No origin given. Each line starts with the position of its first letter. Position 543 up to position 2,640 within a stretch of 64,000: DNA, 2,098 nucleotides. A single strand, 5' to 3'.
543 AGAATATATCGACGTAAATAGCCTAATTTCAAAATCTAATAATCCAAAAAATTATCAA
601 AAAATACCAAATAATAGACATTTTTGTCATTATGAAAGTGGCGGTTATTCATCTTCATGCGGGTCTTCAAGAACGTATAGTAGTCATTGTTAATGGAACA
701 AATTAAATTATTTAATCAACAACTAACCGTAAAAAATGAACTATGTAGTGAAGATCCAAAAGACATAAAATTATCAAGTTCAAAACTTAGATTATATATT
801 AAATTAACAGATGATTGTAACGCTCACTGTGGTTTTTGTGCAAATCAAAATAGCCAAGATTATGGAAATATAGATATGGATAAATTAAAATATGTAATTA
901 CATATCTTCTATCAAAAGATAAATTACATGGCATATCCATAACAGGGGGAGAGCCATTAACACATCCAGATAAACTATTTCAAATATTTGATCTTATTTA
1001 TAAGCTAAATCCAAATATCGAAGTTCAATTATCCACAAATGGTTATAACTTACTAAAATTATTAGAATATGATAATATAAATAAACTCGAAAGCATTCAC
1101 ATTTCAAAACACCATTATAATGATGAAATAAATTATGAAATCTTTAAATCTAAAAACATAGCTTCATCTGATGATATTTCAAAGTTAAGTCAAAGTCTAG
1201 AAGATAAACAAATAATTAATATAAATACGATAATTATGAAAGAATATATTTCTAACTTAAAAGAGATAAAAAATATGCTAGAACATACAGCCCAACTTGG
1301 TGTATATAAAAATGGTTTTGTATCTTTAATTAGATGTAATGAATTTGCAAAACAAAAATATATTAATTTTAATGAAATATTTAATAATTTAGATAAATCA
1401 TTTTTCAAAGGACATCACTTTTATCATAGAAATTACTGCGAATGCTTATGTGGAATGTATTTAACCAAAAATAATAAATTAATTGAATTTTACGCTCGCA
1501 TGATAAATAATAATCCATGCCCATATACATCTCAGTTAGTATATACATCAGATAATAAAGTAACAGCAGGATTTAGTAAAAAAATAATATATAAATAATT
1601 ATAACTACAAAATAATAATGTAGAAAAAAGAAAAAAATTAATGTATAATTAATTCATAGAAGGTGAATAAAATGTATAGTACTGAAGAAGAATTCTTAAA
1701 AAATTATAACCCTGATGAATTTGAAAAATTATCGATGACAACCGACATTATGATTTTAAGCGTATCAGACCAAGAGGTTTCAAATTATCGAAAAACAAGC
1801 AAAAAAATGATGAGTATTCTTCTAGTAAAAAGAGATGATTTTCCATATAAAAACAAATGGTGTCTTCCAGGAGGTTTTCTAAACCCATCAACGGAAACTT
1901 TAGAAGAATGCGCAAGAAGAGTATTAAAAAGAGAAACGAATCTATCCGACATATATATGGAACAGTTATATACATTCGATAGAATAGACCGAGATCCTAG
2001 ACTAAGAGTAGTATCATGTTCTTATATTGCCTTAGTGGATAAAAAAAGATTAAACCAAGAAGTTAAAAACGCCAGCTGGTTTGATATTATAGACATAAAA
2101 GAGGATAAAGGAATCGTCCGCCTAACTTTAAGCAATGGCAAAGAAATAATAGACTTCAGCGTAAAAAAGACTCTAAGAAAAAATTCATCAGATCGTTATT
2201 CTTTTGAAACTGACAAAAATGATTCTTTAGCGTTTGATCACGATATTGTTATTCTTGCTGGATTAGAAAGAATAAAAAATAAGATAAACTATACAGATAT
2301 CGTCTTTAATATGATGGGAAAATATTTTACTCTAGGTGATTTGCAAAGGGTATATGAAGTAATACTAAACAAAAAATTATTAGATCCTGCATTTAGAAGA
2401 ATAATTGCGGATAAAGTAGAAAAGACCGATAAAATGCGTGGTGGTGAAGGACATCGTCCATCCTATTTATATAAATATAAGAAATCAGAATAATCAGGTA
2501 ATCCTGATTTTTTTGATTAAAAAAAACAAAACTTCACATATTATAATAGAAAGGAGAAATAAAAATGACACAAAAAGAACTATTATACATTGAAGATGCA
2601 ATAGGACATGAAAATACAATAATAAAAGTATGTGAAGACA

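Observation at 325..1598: Radical SAM enzyme translationally coupled to a protein with a Cys/Ser/Gly-rich C-terminal tail, between pnuC and nrtR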

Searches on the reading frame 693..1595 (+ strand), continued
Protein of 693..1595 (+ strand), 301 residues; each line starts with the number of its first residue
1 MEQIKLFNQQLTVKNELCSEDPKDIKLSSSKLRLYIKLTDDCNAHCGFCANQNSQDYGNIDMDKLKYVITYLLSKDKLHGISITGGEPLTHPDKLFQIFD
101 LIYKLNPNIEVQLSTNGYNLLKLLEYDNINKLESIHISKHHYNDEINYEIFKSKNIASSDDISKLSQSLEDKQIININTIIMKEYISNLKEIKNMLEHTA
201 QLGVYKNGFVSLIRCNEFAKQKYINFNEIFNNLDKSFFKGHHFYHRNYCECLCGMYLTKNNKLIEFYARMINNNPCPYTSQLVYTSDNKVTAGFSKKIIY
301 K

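Call 62: search_protein_families(library=padloc, proteins=[window:693-1595:+, L044:7974-8927:+, L044:6751-7023:+, L044:7028-7963:+, L044:8920-10203:+, L044:10193-11368:+, L034:8001-8915:+, L076:7998-8894:+], max_evalue=0.001)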
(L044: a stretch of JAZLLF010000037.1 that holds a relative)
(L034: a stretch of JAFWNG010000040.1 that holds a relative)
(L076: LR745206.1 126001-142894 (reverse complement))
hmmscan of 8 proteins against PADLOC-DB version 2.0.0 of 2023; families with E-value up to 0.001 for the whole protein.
window:693-1595:+ (301 aa): 2 families
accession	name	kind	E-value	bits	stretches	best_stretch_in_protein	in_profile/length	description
PDLC02903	pVip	-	9.2e-13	46.2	1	36-206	4-165/257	Viperins not associated with kinases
PDLC02904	pVip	-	1.9e-12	45.3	1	37-187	8-155/262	Viperins associated with kinases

L044:7974-8927:+ (318 aa): 2 families
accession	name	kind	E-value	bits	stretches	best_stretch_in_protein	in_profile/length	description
PDLC02904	pVip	-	3.9e-11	41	1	48-178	11-136/262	Viperins associated with kinases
PDLC02903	pVip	-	2.1e-10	38.5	1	47-161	7-112/257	Viperins not associated with kinases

L044:6751-7023:+ (91 aa): 0 families

L044:7028-7963:+ (312 aa): 0 families

L044:8920-10203:+ (428 aa): 0 families

L044:10193-11368:+ (392 aa): 4 families
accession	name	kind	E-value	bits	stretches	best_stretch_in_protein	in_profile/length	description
PDLC04792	PDC-S01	-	1.7e-06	24.9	1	22-113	15-103/452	-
PDLC04788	PDC-S01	-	4.5e-06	23.9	1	33-115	26-103/448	-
PDLC04786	PDC-S01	-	7.9e-05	19.6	1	28-112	22-103/439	-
PDLC03838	DolB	-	0.00014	19.2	1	29-119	169-252/375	-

L034:8001-8915:+ (305 aa): 2 families
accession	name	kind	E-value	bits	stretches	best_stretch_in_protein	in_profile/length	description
PDLC02903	pVip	-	1.8e-10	38.7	1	36-149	4-110/257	Viperins not associated with kinases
PDLC02904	pVip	-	2e-09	35.4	1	38-168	9-136/262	Viperins associated with kinases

L076:7998-8894:+ (299 aa): 2 families
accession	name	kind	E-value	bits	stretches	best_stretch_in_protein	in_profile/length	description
PDLC02904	pVip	-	9.4e-15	52.8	1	34-215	4-179/262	Viperins associated with kinases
PDLC02903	pVip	-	2.1e-14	51.6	1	35-197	2-160/257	Viperins not associated with kinases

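Call 63: search_protein_families(library=phrogs, proteins=[window:693-1595:+, L044:7974-8927:+, L044:6751-7023:+, L044:7028-7963:+, L044:8920-10203:+, L044:10193-11368:+, L076:7727-7984:+, L076:7998-8894:+], max_evalue=0.001)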
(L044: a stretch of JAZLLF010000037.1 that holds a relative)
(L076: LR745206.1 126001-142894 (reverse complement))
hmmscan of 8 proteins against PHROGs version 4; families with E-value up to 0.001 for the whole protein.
window:693-1595:+ (301 aa): 5 families
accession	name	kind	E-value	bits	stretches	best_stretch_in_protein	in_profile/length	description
phrog_1802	-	other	9.6e-14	52.1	1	22-248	34-273/556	radical SAM domain-containing protein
phrog_15140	-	other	1.3e-09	38.4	1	38-251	93-313/366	radical SAM domain-containing protein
phrog_626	-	DNA, RNA and nucleotide metabolism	2.3e-08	34.8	1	41-127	25-116/164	anaerobic ribonucleotide reductase small subunit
phrog_16999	-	other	1.5e-06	29.1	1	35-138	14-103/288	Fe-S oxidoreductase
phrog_2076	-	moron, auxiliary metabolic gene and host takeover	7.8e-06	26.5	1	41-121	40-126/247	QueE-like radical SAM domain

L044:7974-8927:+ (318 aa): 4 families
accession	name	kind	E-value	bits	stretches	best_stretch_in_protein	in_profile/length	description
phrog_1802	-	other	3.3e-10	40.4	1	29-286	33-304/556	radical SAM domain-containing protein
phrog_626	-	DNA, RNA and nucleotide metabolism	1.6e-05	25.5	1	42-100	19-79/164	anaerobic ribonucleotide reductase small subunit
phrog_2076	-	moron, auxiliary metabolic gene and host takeover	0.00026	21.5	1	49-128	40-123/247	QueE-like radical SAM domain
phrog_15140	-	other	0.00037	20.5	1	44-147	91-190/366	radical SAM domain-containing protein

L044:6751-7023:+ (91 aa): 0 families

L044:7028-7963:+ (312 aa): 0 families

L044:8920-10203:+ (428 aa): 2 families
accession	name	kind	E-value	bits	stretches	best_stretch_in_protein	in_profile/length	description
phrog_1314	-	DNA, RNA and nucleotide metabolism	6.9e-67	227.2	1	4-416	12-379/394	HNH endonuclease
phrog_30358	-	unknown function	1.5e-06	29.3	1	238-394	21-172/204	-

L044:10193-11368:+ (392 aa): 5 families
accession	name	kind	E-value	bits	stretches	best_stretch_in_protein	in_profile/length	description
phrog_1297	-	other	3.1e-73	247.8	1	8-368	9-353/356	ATPase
phrog_16335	-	other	4.9e-20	72.8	1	33-175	33-177/267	ATPase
phrog_21479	-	unknown function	2.1e-08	35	1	33-62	33-62/68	-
phrog_16448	-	other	5.8e-05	22.5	1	23-161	446-586/680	ATPase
phrog_11838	-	DNA, RNA and nucleotide metabolism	7.5e-05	23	1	24-122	38-124/420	clamp loader of DNA polymerase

L076:7727-7984:+ (86 aa): 0 families

L076:7998-8894:+ (299 aa): 3 families
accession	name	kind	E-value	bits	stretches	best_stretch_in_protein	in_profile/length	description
phrog_15140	-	other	2e-10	41.1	1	39-211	92-267/366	radical SAM domain-containing protein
phrog_2076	-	moron, auxiliary metabolic gene and host takeover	3.1e-06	27.9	1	37-254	34-231/247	QueE-like radical SAM domain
phrog_626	-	DNA, RNA and nucleotide metabolism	0.00055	20.5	1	41-145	23-136/164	anaerobic ribonucleotide reductase small subunit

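Call 67: search_protein_families(library=pfam, proteins=[L037:2273-3460:+, L037:3600-4481:+, L037:4669-5649:+, L037:5711-6370:+, L037:12945-14375:+, L037:14563-15423:+, L036:2558-4372:+, L036:4406-5854:+, L036:11507-12619:+, L033:6922-8136:+], max_evalue=0.0001)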
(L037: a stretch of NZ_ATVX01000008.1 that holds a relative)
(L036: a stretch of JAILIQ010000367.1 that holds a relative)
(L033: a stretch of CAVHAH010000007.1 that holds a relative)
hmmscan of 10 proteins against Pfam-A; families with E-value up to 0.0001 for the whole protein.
L037:2273-3460:+ (396 aa): 0 families

L037:3600-4481:+ (294 aa): 1 family
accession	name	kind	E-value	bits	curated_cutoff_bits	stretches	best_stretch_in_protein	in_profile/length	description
PF03180.19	Lipoprotein_9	-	5.3e-68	229.2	27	1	44-288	1-234/236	NlpA lipoprotein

L037:4669-5649:+ (327 aa): 6 families
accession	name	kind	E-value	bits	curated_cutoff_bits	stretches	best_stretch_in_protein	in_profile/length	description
PF00005.33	ABC_tran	-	8.7e-38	130.4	25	1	20-170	1-137/137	ABC transporter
PF09383.16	NIL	-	1.3e-16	60.6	24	1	255-324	2-73/73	NIL domain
PF13304.12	AAA_21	-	2.3e-09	38.2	27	0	139-205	235-303/304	AAA domain, putative AbiEii toxin, Type IV TA system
PF02463.25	SMC_N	-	7.1e-07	29.3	40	1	13-208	12-205/220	RecF/RecN/SMC N terminal domain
PF13401.12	AAA_22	-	2e-05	25.3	27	0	33-201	8-124/130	AAA domain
PF13476.12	AAA_23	-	9.7e-05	23.5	27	0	5-51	2-40/201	AAA domain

L037:5711-6370:+ (220 aa): 1 family
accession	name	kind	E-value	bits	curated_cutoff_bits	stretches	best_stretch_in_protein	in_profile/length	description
PF00528.27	BPD_transp_1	-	1.4e-19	71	26.4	1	44-217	9-180/184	Binding-protein-dependent transport system inner membrane component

L037:12945-14375:+ (477 aa): 2 families
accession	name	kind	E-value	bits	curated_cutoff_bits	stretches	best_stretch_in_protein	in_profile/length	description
PF10397.14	ADSL_C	-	6.7e-24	84.5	32.7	1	371-453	1-79/79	Adenylosuccinate lyase C-terminus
PF00206.25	Lyase_1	-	2e-21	77.2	27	1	83-304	96-310/312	Lyase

L037:14563-15423:+ (287 aa): 1 family
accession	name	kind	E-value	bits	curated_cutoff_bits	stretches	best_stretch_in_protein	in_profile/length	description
PF02219.23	MTHFR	-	1.7e-80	270.9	24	1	2-282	1-286/287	Methylenetetrahydrofolate reductase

L036:2558-4372:+ (605 aa): 3 families
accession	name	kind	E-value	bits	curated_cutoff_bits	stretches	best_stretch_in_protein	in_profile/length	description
PF06580.19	His_kinase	-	6.8e-23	81.2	25.2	1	387-462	2-78/81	Histidine kinase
PF02518.31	HATPase_c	-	2.3e-10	41.3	26.4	1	485-591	10-109/111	Histidine kinase-, DNA gyrase B-, and HSP90-like ATPase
PF00672.30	HAMP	-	4.2e-10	40.2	25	1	322-370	4-52/53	HAMP domain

L036:4406-5854:+ (483 aa): 3 families
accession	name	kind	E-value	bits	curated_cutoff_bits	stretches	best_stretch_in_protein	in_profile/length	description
PF00072.30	Response_reg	-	2.9e-22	79.4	30.2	1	4-113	1-107/111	Response regulator receiver domain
PF12833.13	HTH_18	-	7.6e-22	77.9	33.6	1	401-478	2-79/80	Helix-turn-helix domain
PF00165.29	HTH_AraC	-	7.1e-13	48.8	26.6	1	442-478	7-42/42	Bacterial regulatory helix-turn-helix proteins, AraC family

L036:11507-12619:+ (371 aa): 1 family
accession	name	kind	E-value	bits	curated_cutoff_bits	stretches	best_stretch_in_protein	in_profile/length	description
PF01520.23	Amidase_3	-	2.2e-29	103.2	27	1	140-335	1-173/174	N-acetylmuramoyl-L-alanine amidase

L033:6922-8136:+ (405 aa): 0 families

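Call 75: find_homologous_proteins(query=A3, max_evalue=0.001)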
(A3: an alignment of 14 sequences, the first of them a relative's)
Query A3 (14 sequences) (93 aa, profile of the alignment): 68 proteins with E <= 0.001 among 1193 candidates.
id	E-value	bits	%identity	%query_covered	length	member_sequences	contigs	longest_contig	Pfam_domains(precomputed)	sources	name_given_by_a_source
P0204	1.1e-24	104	100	100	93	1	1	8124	-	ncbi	-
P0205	2.4e-20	90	63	100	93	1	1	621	-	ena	-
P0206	3.8e-20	89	63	100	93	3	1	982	-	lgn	-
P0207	5.8e-20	89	63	77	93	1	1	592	-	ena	-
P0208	8.3e-20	88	66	100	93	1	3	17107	-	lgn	-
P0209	8.8e-20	88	61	77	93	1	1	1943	-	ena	-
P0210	9.6e-20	88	63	77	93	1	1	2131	-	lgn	-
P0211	1.1e-19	88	61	77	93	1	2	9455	-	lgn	-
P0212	1.5e-19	87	63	100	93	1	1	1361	-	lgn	-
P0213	1.7e-19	87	59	100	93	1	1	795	-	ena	-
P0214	4.3e-19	86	60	100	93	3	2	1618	-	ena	-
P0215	6.2e-19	86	65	100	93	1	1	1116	-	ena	-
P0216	1.2e-18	85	63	100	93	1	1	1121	-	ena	-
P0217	3.0e-17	80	57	100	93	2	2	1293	-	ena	-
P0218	4.8e-17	79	-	-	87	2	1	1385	-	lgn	-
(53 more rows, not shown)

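Call 78: search_solved_structures(query=A6, max_evalue=1)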
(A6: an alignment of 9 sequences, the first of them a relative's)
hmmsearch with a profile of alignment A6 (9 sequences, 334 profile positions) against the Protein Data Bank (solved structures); distinct sequences matched with E-value up to 1: 17.
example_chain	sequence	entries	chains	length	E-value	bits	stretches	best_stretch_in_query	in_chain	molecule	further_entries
4gt6_A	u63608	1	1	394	1.8e-38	135.7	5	19-98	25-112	Cell surface protein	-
4fs7_A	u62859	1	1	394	2.5e-33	118.7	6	38-99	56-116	Uncharacterized protein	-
4h09_A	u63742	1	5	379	2.7e-27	98.9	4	6-109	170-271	Hypothetical leucine rich repeat protein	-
4fdw_A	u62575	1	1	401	9.3e-20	74.1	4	38-97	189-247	leucine rich hypothetical protein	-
4cp6_A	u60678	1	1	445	2.4e-19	72.8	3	43-101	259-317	CHOLINE BINDING PROTEIN PCPA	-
6mlx_A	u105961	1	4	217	1.9e-18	69.8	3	19-111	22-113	Leucine-rich repeat protein TpLRR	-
4fd0_A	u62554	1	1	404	4.4e-18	68.6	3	39-96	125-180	Leucine rich hypothetical protein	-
4oju_A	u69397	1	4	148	1.4e-08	37.4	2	55-100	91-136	hypothetical leucine rich repeat protein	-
3sb4_A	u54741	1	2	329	2.2e-06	30.2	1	35-96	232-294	Hypothetical leucine rich repeat protein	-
1xku_A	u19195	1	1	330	0.00025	23.4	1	37-136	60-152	Decorin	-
1xcd_A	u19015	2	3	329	0.00025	23.4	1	37-136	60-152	Decorin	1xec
4li1_B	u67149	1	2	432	0.072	15.3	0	36-78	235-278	Leucine-rich repeat-containing G-protein coupled receptor 4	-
2v70_A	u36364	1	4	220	0.11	14.8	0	38-83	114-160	SLIT HOMOLOG 2 PROTEIN N-PRODUCT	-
4u7l_A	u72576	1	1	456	0.11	14.7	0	38-83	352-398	Leucine-rich repeats and immunoglobulin-like domains protein 1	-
4li2_A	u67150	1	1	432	0.27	13.4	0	36-78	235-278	Leucine-rich repeat-containing G-protein coupled receptor 4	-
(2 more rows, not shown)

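Call 79: search_solved_structures(query=L044:8920-10203:+, max_evalue=0.01)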
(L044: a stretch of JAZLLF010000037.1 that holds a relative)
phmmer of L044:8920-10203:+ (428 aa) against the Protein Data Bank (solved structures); distinct sequences matched with E-value up to 0.01: 0.

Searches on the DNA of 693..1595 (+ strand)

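Call 68: search_rna_families(sources=[L072, L001, L004, L009, L020, L025, L034, L039, L044, L033], threshold=gathering)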
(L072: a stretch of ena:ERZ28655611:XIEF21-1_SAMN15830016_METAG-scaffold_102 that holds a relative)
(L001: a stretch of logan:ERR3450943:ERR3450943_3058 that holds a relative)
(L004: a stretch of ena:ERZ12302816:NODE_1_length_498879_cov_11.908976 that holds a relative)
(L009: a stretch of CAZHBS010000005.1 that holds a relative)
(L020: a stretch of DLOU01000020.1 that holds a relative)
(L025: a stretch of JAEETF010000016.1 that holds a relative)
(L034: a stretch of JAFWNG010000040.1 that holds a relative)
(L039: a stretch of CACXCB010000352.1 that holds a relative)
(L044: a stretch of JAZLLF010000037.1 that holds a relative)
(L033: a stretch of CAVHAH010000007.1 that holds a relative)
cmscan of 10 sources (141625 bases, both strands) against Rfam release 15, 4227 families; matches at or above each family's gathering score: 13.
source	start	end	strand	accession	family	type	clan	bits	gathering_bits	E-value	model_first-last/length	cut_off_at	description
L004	10298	10664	+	RF00023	tmRNA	Gene;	CL00001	139.1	47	4.8e-54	1-374/374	no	transfer-messenger RNA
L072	57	129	+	RF00005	tRNA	Gene; tRNA;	CL00001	76.2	29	1.3e-14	1-71/71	no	tRNA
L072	312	384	+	RF00005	tRNA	Gene; tRNA;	CL00001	75.7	29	1.9e-14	1-71/71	no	tRNA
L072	680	752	+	RF00005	tRNA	Gene; tRNA;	CL00001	68.6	29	1.7e-12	1-71/71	no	tRNA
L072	761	833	+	RF00005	tRNA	Gene; tRNA;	CL00001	68.3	29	2e-12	1-71/71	no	tRNA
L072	233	304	+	RF00005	tRNA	Gene; tRNA;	CL00001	66.4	29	6.8e-12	1-71/71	no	tRNA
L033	62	133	+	RF00005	tRNA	Gene; tRNA;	CL00001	65.1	29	1.6e-11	1-71/71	no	tRNA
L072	600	673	+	RF00005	tRNA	Gene; tRNA;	CL00001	62.8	29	6.8e-11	1-71/71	no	tRNA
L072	142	222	+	RF00005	tRNA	Gene; tRNA;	CL00001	62.3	29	8.9e-11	1-71/71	no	tRNA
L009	16175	16247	+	RF00005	tRNA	Gene; tRNA;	CL00001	56.9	29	2.9e-09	1-71/71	no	tRNA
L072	496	583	+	RF00005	tRNA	Gene; tRNA;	CL00001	54.5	29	1.3e-08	1-71/71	no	tRNA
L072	406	491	+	RF00005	tRNA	Gene; tRNA;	CL00001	50.5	29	1.6e-07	1-71/71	no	tRNA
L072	1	48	+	RF00005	tRNA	Gene; tRNA;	CL00001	36.9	29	0.00087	25-71/71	5'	tRNA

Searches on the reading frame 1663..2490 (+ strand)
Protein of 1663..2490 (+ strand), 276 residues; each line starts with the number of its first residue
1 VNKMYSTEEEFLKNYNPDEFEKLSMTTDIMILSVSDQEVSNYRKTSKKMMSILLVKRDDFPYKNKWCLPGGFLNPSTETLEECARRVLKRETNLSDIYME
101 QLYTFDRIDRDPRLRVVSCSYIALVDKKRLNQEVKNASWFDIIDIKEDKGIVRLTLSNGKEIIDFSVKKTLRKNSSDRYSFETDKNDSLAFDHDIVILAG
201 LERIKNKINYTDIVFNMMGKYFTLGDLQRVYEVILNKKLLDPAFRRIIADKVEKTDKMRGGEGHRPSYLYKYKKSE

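Call 3: search_protein_families(library=ncbifam, proteins=[window:1663-2490:+], max_evalue=1)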
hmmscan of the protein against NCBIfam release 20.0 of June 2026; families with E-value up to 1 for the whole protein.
window:1663-2490:+ (276 aa): 11 families
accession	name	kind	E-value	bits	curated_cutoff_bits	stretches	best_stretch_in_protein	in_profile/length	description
NF050029.2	TransRepNtr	equivalog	1.4e-41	142.5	400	2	5-146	2-137/245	ADPR responsive transcriptional repressor NtrR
NF003785.0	PRK05379.1-1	equivalog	2.1e-06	27.2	418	1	51-117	215-286/347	bifunctional nicotinamide-nucleotide adenylyltransferase/Nudix hydroxylase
NF003790.0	PRK05379.2-2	equivalog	5.3e-06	25.8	403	1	51-124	229-306/354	bifunctional nicotinamide mononucleotide adenylyltransferase/ADP-ribose pyrophosphatase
NF003786.0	PRK05379.1-2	equivalog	1.9e-05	24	397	1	51-95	230-273/354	bifunctional nicotinamide-nucleotide adenylyltransferase/Nudix hydroxylase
NF003788.0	PRK05379.1-5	equivalog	0.00015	21.2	354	1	51-94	225-267/351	bifunctional nicotinamide-nucleotide adenylyltransferase/Nudix hydroxylase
NF003787.0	PRK05379.1-4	equivalog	0.002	17.2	449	1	51-94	220-262/346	bifunctional nicotinamide-nucleotide adenylyltransferase/Nudix hydroxylase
TIGR02109.1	PQQ_syn_pqqE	equivalog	0.029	13.3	381.35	1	119-163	21-66/358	pyrroloquinoline quinone biosynthesis protein PqqE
NF003791.0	PRK05379.2-3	equivalog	0.039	13.1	409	1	52-95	215-257/340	bifunctional nicotinamide-nucleotide adenylyltransferase/Nudix hydroxylase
NF047940.1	WD1261_full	equivalog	0.07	12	300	1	6-48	271-313/411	WD1261 family protein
TIGR00586.1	mutt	equivalog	0.072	13.1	97.9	1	58-148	26-114/129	8-oxo-dGTP diphosphatase MutT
TIGR01786.1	TonB-hemlactrns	subfamily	0.097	11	323.75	1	137-212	285-366/719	TonB-dependent hemoglobin/transferrin/lactoferrin family receptor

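Call 4: search_protein_families(library=pfam, proteins=[window:1663-2490:+], max_evalue=1)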
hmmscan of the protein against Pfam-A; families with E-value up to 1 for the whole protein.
window:1663-2490:+ (276 aa): 4 families
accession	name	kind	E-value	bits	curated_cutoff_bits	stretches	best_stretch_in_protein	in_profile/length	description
PF21906.2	NrtR_WHD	-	1.3e-15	57.7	27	1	214-271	1-60/61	NrtR DNA-binding winged helix domain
PF00293.34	NUDIX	-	5.9e-13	49.4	21.1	1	52-147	17-120/134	NUDIX domain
PF19368.5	AraR_C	-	0.00076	20.1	23.8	1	210-273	1-67/82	AraR C-terminal winged HTH domain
PF22327.2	Nudt16-like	-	0.18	12.2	27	1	67-131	36-101/161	U8 snoRNA-decapping enzyme-like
